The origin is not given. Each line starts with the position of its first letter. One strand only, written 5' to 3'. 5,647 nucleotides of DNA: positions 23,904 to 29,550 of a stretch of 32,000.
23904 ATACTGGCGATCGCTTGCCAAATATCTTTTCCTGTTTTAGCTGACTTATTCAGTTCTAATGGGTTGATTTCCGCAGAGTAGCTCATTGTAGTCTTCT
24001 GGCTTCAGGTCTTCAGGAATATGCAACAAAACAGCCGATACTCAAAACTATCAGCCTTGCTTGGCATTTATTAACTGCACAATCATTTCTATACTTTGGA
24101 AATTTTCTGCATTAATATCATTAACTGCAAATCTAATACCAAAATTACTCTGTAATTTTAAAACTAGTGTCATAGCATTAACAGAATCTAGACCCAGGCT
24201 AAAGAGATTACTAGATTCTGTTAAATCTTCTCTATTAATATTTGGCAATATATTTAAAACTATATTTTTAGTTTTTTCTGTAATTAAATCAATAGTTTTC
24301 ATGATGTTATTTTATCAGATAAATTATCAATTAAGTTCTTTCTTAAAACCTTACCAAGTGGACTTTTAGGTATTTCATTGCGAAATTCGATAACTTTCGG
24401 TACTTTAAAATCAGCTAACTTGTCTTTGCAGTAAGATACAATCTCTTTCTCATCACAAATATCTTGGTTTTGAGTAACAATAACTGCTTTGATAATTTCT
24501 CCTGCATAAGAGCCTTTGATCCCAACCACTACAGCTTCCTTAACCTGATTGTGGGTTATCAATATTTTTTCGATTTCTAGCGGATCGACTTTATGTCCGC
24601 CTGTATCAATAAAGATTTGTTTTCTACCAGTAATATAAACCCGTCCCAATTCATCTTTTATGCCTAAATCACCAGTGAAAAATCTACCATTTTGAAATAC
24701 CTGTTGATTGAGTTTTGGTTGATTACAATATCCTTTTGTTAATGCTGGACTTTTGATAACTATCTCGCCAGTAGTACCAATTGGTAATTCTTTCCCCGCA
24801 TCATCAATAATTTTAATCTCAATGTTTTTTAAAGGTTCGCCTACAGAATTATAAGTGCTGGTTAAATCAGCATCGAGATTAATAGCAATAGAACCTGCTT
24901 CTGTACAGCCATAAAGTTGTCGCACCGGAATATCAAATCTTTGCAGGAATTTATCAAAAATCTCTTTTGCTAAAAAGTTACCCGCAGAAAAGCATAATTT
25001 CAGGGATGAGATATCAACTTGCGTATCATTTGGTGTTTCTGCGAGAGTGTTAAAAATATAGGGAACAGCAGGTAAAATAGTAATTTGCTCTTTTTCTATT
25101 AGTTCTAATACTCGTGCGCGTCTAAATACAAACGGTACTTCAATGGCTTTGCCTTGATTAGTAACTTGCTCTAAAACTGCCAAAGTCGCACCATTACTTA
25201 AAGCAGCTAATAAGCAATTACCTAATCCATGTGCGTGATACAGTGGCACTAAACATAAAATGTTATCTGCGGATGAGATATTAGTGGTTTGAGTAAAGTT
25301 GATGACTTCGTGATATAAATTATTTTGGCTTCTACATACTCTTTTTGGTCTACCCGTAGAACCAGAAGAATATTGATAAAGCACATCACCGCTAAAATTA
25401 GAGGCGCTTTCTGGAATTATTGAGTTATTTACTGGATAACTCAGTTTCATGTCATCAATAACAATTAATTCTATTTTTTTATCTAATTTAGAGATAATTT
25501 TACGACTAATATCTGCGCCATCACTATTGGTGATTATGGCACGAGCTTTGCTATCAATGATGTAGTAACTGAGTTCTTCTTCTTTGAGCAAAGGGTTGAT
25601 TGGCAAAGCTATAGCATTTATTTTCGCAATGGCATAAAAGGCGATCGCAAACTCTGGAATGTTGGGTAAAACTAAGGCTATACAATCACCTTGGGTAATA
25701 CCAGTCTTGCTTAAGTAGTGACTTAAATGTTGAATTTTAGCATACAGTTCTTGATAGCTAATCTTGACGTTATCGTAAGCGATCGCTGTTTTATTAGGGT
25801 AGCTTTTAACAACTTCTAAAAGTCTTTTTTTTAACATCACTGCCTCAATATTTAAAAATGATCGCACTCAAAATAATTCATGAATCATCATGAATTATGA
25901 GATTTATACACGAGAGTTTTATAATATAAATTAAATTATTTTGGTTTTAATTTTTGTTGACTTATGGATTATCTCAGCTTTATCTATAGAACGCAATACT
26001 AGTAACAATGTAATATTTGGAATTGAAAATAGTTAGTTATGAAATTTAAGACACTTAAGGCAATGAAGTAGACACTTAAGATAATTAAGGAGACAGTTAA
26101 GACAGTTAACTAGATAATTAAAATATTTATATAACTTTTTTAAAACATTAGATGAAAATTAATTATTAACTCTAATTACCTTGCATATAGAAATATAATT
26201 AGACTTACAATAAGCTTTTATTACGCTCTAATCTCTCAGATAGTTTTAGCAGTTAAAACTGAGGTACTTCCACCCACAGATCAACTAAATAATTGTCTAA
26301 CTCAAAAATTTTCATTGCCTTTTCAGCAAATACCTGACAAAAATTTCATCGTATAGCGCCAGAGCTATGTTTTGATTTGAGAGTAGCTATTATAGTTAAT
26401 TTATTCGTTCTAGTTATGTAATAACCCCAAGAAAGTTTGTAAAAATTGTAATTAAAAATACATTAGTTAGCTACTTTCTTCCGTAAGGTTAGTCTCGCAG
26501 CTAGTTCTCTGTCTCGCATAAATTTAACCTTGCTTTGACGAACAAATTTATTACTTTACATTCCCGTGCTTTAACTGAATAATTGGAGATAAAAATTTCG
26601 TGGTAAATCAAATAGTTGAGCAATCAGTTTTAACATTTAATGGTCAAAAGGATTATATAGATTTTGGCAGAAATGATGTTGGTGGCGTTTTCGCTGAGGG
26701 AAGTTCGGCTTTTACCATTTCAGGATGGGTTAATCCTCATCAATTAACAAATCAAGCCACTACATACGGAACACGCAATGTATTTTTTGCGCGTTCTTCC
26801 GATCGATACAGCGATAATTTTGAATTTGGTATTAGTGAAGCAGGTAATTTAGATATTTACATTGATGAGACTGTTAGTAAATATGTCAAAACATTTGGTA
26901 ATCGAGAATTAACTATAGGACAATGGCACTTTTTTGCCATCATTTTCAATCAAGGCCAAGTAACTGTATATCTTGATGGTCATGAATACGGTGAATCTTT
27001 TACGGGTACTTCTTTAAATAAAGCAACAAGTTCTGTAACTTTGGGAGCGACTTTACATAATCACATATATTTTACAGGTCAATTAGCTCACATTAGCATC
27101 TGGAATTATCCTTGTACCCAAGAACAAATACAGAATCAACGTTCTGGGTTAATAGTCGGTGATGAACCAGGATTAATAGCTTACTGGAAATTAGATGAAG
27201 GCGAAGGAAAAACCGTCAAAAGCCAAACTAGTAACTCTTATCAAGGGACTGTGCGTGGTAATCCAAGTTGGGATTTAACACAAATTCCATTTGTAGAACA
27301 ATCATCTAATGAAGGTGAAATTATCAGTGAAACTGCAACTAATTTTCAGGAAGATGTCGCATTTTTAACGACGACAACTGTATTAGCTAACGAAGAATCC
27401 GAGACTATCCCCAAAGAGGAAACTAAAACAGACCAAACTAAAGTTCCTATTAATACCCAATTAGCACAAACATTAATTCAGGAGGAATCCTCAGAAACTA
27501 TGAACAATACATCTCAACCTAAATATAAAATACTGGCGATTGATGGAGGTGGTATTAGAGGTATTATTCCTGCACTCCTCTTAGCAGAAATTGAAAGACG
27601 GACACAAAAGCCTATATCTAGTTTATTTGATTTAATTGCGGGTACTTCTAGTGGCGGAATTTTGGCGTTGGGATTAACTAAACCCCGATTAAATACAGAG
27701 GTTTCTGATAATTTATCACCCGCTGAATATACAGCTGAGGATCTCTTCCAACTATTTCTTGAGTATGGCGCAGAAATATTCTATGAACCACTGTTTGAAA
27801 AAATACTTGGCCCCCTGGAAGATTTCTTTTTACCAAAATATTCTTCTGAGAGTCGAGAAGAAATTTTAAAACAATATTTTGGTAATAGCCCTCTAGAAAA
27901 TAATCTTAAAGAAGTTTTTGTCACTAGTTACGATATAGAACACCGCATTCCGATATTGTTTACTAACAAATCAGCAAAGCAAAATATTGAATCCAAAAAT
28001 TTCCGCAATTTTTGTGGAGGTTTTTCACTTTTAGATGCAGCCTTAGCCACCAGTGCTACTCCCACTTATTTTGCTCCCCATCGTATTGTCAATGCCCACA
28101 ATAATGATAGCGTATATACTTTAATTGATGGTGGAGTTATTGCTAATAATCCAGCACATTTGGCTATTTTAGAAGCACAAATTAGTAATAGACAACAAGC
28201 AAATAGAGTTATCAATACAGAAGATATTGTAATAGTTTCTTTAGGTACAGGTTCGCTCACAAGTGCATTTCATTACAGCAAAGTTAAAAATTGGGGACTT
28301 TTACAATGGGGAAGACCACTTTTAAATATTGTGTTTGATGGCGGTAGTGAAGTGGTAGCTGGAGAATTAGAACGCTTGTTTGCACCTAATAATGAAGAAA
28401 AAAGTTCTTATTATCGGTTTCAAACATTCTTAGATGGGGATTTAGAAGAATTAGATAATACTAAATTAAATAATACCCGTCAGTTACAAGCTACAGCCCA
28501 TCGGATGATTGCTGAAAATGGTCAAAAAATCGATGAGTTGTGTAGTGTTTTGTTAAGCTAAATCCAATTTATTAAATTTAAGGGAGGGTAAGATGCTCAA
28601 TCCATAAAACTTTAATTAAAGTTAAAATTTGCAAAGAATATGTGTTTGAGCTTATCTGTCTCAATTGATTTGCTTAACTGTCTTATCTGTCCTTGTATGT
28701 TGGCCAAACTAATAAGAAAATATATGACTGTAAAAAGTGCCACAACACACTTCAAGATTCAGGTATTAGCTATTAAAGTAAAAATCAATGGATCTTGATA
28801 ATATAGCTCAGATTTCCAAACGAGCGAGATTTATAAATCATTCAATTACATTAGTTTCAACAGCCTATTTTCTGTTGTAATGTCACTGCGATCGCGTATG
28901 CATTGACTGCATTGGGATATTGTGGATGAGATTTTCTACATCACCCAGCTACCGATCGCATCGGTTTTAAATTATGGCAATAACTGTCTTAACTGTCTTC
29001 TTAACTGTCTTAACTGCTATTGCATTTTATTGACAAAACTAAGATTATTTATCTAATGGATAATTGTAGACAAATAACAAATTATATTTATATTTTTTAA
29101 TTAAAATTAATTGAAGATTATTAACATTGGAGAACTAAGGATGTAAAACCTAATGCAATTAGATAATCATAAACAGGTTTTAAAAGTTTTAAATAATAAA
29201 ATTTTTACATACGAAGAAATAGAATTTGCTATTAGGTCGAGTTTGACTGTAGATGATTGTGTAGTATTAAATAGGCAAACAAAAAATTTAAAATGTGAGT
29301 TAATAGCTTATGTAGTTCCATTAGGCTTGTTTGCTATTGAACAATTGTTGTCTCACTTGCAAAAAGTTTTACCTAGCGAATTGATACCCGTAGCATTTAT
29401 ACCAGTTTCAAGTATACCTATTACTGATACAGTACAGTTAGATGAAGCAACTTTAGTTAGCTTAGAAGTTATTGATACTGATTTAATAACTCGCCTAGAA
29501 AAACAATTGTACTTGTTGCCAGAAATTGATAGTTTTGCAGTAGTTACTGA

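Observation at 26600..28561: LamG-like / patatin phospholipase fusion sitting alone between two acyl-activating operons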

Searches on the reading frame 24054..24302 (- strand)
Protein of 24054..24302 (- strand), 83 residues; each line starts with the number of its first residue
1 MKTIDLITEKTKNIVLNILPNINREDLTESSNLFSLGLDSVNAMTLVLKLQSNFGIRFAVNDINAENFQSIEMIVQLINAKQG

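Call 9: search_protein_families(library=pfam, proteins=[window:24054-24302:-], max_evalue=0.00001)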
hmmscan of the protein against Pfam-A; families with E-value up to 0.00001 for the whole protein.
window:24054-24302:- (83 aa): 1 family
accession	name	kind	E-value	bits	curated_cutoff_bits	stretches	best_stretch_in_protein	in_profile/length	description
PF00550.31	PP-binding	-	3.5e-11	43.6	20.8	1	21-78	12-67/67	Phosphopantetheine attachment site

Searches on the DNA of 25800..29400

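Call 42: search_rna_families(source=window, start=25800, end=29400, threshold=evalue, max_evalue=1)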
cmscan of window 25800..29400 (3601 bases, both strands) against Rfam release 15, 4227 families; matches with E-value up to 1: 0.
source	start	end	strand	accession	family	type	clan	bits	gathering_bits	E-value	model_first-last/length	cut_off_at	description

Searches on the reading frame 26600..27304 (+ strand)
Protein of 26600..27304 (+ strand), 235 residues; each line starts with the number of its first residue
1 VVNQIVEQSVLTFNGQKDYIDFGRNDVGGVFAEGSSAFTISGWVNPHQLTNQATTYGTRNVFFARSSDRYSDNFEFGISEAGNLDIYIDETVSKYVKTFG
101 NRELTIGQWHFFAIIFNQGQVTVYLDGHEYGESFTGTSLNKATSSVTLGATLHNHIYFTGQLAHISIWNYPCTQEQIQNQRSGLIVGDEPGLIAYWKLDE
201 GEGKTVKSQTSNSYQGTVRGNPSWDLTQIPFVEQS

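Call 53: search_protein_families(library=ncbifam, proteins=[window:26600-27304:+], max_evalue=0.01)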
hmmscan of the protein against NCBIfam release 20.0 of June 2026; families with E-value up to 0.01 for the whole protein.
window:26600-27304:+ (235 aa): 0 families

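Call 59: predict_structure(alignment_id=A1)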
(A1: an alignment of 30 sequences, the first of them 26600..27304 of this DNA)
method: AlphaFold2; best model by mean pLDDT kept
length: 235 residues; sequences in the alignment: 30
mean_pLDDT: 71.3   pTM: 0.79
mean pLDDT of the five models: 71.3, 70.9, 70.4, 41.2, 31.5
residues with pLDDT >= 90: 25; 70-90: 108; 50-70: 71; < 50: 31
segments of 3 or more residues with pLDDT < 50: 53-58, 141-143, 153-156, 200-213
pLDDT, mean of each block of 10 residues (from residue 1): 77 75 54 70 81 49 59 71 78 73 88 88 92 70 57 57 83 90 75 65 45 59 82 74
secondary structure, 60 per line:
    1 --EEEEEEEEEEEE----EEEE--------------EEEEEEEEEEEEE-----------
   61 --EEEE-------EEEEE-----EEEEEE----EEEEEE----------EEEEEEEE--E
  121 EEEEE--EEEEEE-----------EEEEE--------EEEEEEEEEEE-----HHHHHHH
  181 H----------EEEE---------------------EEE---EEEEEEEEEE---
elements in order: E3-14 E19-22 E37-49 E63-66 E74-78 E84-89 E94-99 E110-117 E120-125 E128-133 E145-149 E158-168 H174-181 E192-195 E217-219 E223-232

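Call 63: fold_search(model_id=the predicted structure, library=pdb)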
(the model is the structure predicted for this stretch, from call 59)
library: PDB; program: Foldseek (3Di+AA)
matches with E <= 10: 1776; with E <= 0.001: 435
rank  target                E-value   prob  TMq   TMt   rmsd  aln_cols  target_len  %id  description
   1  8a7d_C                5.6e-10  1.00  0.65  0.19   4.1       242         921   17  Partial dimer complex of PAPP-A and its inhibitor STC2 (released 2022-11-02)
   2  8hgg_C                7.3e-10  1.00  0.69  0.12   3.7       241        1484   16  Structure of 2:2 PAPP-A.ProMBP complex (released 2023-01-11)
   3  8d8o_B                2.7e-09  1.00  0.70  0.17   3.6       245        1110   15  Cryo-EM structure of substrate unbound PAPP-A (released 2022-09-28)
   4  3flp_A                6.8e-09  1.00  0.57  0.61   5.2       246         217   13  Crystal structure of native heptameric SAP-like pentraxin from Limulus polyphemus (released 2009-01-20)
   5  8hgh_A                8.0e-09  1.00  0.68  0.12   4.4       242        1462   16  Structure of 2:2 PAPP-A.STC2 complex (released 2023-01-11)
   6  7ufg_B                9.3e-09  1.00  0.70  0.16   4.1       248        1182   14  Cryo-EM structure of PAPP-A in complex with IGFBP5 (released 2022-09-28)
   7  7y5n_C                1.7e-08  1.00  0.70  0.16   3.5       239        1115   16  Structure of 1:1 PAPP-A.ProMBP complex(half map) (released 2023-01-11)
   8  7ufg_A                1.7e-08  1.00  0.67  0.15   5.3       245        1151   18  Cryo-EM structure of PAPP-A in complex with IGFBP5 (released 2022-09-28)
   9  4pbo                  1.7e-08  1.00  0.61  0.69   4.9       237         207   15  Crystal structure of zebrafish short-chain pentraxin protein without calcium ions (released 2015-03-25)
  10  7y5q_B                2.0e-08  1.00  0.64  0.16   4.7       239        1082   17  Structure of 1:1 PAPP-A.STC2 complex(half map) (released 2023-01-11)
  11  4pbp_B                2.8e-08  1.00  0.65  0.71   5.9       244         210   15  crystal structure of zebrafish short-chain pentraxin protein (released 2015-03-25)
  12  8a7e_C                2.8e-08  1.00  0.65  0.12   4.5       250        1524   16  PAPP-A dimer in complex with its inhibitor STC2 (released 2022-11-02)
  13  8sl1_A                3.6e-08  1.00  0.68  0.21   5.1       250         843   16  Cryo-EM structure of PAPP-A2 (released 2023-11-08)
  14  4pbp_A                1.0e-07  1.00  0.57  0.64   6.1       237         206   15  crystal structure of zebrafish short-chain pentraxin protein (released 2015-03-25)
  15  2r1d_H                2.1e-07  1.00  0.55  0.71   5.9       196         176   13  Crystal structure of rat neurexin 1beta in the Ca2+ containing form (released 2008-04-01)
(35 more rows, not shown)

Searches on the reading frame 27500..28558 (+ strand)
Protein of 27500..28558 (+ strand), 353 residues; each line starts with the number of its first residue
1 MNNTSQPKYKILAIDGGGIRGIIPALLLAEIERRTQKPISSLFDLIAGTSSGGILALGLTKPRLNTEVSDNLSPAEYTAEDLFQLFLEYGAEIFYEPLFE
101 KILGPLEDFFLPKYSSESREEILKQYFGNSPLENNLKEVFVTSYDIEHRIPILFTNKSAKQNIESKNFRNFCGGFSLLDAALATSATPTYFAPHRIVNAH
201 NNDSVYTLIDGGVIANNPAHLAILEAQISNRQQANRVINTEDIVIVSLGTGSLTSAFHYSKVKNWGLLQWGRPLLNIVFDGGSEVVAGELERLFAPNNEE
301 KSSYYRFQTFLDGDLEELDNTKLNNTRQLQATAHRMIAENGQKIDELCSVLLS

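Call 61: predict_structure(alignment_id=A2)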
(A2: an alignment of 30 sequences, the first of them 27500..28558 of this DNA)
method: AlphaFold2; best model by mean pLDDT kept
length: 353 residues; sequences in the alignment: 30
mean_pLDDT: 34.9   pTM: 0.25
mean pLDDT of the five models: 34.9, 34.7, 34.3, 33.9, 33.6
residues with pLDDT >= 90: 0; 70-90: 0; 50-70: 19; < 50: 334
segments of 3 or more residues with pLDDT < 50: 1-201, 204-223, 236-238, 243-257, 261-353
pLDDT, mean of each block of 10 residues (from residue 1): 25 25 34 38 26 23 32 34 34 31 30 31 40 28 29 34 35 31 30 42 46 43 49 55 42 38 41 26 32 43 27 29 36 43 41 33
secondary structure, 60 per line:
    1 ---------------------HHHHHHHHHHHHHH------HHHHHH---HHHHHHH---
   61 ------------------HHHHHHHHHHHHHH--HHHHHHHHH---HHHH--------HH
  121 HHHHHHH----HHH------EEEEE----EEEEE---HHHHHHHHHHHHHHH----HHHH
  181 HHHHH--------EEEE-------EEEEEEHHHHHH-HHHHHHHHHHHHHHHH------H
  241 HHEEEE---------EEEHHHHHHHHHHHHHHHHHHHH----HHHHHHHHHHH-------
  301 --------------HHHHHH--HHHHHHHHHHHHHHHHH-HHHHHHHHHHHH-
elements in order: H22-35 H42-47 H51-57 H79-92 H95-103 H107-110 H119-127 E141-145 E150-154 H158-172 H177-185 E194-197 E205-210 H211-216 H218-233 E243-246 E256-258 H259-278 H283-293 H315-320 H323-339 H341-352

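Call 77: search_solved_structures(query=window:27500-28558:+, max_evalue=1e-15, show_alignments=5)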
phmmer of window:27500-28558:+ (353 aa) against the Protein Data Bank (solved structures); distinct sequences matched with E-value up to 1e-15: 7.
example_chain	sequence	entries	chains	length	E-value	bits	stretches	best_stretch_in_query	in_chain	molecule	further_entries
1oxw_A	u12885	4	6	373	3.2e-27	98.9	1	10-329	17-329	Patatin | Patatin-17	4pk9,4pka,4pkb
9wn1_A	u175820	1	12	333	2.6e-22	82.7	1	8-273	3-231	Patatin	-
9wn0_A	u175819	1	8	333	2.7e-22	82.7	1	8-273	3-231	Patatin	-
9kh6_A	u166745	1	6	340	2.9e-22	82.6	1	8-273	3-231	Patatin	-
9kh7_A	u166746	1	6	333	2.7e-21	79.4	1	8-273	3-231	CBASS cGAMP-activated phospholipase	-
8zr9_A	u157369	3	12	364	2.1e-20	76.5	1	6-252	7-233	CGAMP-activated phospholipase CapV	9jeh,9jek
9kej_A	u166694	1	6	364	5.5e-20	75.1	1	6-252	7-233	CGAMP-activated phospholipase CapV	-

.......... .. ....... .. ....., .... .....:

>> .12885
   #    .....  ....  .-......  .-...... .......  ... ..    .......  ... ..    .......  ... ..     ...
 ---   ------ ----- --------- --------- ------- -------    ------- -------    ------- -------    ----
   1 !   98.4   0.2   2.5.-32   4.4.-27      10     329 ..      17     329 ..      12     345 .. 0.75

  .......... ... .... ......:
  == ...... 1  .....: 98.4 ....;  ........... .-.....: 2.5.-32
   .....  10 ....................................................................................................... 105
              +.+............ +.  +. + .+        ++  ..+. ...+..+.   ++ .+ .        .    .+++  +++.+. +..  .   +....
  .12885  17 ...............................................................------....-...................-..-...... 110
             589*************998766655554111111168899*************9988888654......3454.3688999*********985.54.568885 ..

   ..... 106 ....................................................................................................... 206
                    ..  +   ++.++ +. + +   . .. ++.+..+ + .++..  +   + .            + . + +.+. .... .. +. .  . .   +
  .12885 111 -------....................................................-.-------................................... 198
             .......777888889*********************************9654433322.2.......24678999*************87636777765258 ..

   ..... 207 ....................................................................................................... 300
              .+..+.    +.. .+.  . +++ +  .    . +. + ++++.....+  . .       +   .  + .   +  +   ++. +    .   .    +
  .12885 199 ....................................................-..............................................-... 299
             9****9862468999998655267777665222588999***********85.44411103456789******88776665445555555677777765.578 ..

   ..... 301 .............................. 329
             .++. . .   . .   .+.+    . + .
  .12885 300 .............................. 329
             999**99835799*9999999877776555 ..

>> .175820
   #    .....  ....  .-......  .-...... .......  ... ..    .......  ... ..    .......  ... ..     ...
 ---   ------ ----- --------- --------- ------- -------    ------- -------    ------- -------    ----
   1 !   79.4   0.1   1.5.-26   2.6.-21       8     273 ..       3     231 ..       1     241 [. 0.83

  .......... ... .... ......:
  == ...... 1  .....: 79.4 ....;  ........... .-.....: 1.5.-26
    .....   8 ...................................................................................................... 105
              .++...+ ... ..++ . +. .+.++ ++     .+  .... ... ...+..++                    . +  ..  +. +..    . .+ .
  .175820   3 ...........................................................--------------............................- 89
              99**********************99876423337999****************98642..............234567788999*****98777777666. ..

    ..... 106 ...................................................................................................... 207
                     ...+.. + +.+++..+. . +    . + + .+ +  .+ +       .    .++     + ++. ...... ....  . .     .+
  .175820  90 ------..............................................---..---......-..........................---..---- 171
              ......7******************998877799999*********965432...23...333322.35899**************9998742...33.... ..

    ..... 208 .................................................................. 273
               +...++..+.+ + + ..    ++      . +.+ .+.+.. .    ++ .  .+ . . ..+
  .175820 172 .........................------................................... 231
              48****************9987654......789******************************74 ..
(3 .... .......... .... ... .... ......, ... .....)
